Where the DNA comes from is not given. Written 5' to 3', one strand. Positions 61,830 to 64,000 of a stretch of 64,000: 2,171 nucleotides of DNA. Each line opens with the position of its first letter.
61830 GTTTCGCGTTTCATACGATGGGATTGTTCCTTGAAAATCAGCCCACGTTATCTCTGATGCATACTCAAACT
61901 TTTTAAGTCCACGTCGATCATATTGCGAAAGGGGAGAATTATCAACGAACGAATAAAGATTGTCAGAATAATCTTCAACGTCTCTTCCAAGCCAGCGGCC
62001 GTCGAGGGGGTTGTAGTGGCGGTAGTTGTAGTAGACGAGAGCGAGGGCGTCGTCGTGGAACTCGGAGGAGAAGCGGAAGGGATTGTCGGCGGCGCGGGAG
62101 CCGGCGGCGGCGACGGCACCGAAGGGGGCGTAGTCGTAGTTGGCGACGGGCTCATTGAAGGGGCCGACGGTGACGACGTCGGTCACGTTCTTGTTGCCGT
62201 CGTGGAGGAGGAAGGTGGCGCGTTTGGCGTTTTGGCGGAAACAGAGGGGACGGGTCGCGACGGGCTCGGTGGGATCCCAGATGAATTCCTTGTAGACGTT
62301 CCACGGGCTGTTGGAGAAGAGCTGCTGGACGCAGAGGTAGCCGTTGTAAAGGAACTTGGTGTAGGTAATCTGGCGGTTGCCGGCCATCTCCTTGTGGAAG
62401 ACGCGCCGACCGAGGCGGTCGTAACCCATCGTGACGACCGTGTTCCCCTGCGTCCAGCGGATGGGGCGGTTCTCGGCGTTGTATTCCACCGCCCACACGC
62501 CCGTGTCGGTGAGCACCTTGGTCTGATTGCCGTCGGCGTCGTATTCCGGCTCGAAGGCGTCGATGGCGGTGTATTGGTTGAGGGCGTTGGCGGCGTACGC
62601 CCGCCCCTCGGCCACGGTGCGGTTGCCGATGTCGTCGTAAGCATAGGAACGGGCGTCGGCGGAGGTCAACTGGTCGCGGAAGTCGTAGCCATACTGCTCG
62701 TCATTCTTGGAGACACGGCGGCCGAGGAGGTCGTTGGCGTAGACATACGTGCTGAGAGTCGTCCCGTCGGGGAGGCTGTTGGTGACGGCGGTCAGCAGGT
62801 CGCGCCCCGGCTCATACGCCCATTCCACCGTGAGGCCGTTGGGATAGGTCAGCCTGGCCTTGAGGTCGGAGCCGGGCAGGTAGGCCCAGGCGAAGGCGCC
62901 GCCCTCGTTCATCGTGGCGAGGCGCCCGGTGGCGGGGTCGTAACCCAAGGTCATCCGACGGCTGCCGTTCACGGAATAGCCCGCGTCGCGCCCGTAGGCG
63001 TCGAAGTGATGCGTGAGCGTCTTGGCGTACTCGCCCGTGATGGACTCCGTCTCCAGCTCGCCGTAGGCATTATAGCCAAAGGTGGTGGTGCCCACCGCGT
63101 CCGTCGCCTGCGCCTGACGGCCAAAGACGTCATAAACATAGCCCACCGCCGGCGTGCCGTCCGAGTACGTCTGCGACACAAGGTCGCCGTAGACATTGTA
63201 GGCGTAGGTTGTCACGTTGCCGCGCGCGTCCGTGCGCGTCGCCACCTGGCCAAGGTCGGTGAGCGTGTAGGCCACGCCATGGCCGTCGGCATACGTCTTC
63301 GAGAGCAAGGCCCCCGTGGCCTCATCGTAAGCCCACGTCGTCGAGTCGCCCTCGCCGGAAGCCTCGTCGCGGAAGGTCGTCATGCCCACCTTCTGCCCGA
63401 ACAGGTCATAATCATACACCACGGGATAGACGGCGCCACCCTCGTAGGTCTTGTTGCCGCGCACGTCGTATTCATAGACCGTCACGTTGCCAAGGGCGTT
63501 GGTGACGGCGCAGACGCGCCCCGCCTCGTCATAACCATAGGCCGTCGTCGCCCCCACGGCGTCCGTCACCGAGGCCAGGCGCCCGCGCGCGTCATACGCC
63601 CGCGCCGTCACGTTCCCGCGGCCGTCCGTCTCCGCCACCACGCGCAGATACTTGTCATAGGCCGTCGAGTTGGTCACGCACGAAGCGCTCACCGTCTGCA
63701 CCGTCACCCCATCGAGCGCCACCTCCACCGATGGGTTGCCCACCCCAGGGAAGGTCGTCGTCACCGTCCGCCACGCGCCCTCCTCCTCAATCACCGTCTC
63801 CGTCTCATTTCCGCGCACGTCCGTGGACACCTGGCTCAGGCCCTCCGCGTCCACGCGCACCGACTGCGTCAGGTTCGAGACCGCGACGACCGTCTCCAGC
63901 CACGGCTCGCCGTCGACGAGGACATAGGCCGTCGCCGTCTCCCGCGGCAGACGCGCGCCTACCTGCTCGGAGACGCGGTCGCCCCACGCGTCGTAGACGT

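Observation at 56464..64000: Stacked Rhs polymorphic-toxin array with serial C-terminal displacement and imported low-GC cassettes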

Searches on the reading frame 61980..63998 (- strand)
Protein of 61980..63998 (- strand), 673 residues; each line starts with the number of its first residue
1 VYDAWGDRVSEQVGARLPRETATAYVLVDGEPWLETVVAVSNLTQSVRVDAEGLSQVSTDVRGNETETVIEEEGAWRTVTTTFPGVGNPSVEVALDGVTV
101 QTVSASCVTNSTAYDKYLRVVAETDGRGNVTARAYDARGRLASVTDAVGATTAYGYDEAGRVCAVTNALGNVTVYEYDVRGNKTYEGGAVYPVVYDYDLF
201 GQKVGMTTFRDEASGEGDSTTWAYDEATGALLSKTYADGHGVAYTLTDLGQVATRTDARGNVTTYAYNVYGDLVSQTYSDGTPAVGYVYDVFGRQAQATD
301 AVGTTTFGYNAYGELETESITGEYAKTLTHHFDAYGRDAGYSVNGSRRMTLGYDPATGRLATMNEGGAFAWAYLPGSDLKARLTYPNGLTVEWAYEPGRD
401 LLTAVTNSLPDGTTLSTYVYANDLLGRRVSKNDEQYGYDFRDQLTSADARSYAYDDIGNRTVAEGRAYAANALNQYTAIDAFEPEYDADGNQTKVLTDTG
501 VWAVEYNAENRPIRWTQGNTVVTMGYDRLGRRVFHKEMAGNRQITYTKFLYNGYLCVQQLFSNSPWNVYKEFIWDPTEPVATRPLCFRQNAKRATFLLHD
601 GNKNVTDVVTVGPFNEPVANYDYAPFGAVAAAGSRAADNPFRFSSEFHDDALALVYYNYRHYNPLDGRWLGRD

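Call 25: find_related_loci(query=window:61980-63998:-, collection=genome_contigs, flank=10000)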
Query window:61980-63998:- (673 aa) in genome_contigs; peptide patterns used: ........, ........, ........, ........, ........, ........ (x = any residue, [..] = any of these).
62 stretches matched a pattern; 19 encode a relative of the query (tblastn E <= 1e-3); 18 distinct loci.
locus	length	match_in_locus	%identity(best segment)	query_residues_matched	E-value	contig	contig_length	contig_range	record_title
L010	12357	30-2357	79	2-673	0e+0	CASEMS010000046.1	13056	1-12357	uncultured Lentisphaeraceae bacterium isolate O35_L1_319319_idba_bin.186 genome assembly, contig: O35_L1_319319_idba_bin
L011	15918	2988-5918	77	2-673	0e+0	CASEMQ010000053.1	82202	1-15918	uncultured Lentisphaeraceae bacterium isolate SI.A14.metabat-bins.110 genome assembly, contig: SI.A14.metabat-bins.110.f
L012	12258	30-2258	75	2-673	0e+0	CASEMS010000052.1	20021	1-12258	uncultured Lentisphaeraceae bacterium isolate O35_L1_319319_idba_bin.186 genome assembly, contig: O35_L1_319319_idba_bin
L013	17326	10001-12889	56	19-673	0e+0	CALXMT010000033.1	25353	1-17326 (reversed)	MAG: uncultured Kiritimatiellaeota bacterium isolate BRZ_EK__bin27 genome assembly, contig: BRZ_EK__NODE_2128_length_253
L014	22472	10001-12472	54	2-673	0e+0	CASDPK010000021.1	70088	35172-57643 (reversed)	uncultured Lentisphaeraceae bacterium isolate O25_L1_391391_idba_bin.166 genome assembly, contig: O25_L1_391391_idba_bin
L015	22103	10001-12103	47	2-673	0e+0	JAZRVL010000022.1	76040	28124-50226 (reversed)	MAG: Kiritimatiellia bacterium isolate T1900044953_TA20190006.MAGScoT_cleanbin_000057 SGB_3742_k141_580456, whole genome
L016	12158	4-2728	57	120-673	2e-173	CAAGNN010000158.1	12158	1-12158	MAG TPA_asm: Kiritimatiellae bacterium, isolate HGM23427, WGS project CAAGNN010000000 data, contig: SRS476839_99_k119_30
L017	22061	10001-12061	59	2-664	2e-164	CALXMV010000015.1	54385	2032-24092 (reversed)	MAG: uncultured Kiritimatiellaeota bacterium isolate BRZ_SL__bin71 genome assembly, contig: BRZ_SL__NODE_750_length_5438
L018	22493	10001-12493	56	19-673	0e+0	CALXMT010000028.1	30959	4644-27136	MAG: uncultured Kiritimatiellaeota bacterium isolate BRZ_EK__bin27 genome assembly, contig: BRZ_EK__NODE_1553_length_309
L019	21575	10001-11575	78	157-673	0e+0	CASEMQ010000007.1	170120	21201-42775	uncultured Lentisphaeraceae bacterium isolate SI.A14.metabat-bins.110 genome assembly, contig: SI.A14.metabat-bins.110.f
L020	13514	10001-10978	63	354-673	4e-128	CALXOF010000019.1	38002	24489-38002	MAG: uncultured Kiritimatiellaeota bacterium isolate BRZ_KQ__bin80 genome assembly, contig: BRZ_KQ__NODE_2089_length_380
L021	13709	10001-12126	59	343-673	6e-124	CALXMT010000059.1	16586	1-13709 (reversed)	MAG: uncultured Kiritimatiellaeota bacterium isolate BRZ_EK__bin27 genome assembly, contig: BRZ_EK__NODE_4031_length_165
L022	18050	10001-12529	55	19-673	0e+0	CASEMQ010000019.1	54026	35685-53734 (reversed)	uncultured Lentisphaeraceae bacterium isolate SI.A14.metabat-bins.110 genome assembly, contig: SI.A14.metabat-bins.110.f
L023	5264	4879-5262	67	354-484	2e-48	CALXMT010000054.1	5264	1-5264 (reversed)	MAG: uncultured Kiritimatiellaeota bacterium isolate BRZ_EK__bin27 genome assembly, contig: BRZ_EK__NODE_20418_length_52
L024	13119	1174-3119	89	499-673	3e-66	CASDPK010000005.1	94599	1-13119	uncultured Lentisphaeraceae bacterium isolate O25_L1_391391_idba_bin.166 genome assembly, contig: O25_L1_391391_idba_bin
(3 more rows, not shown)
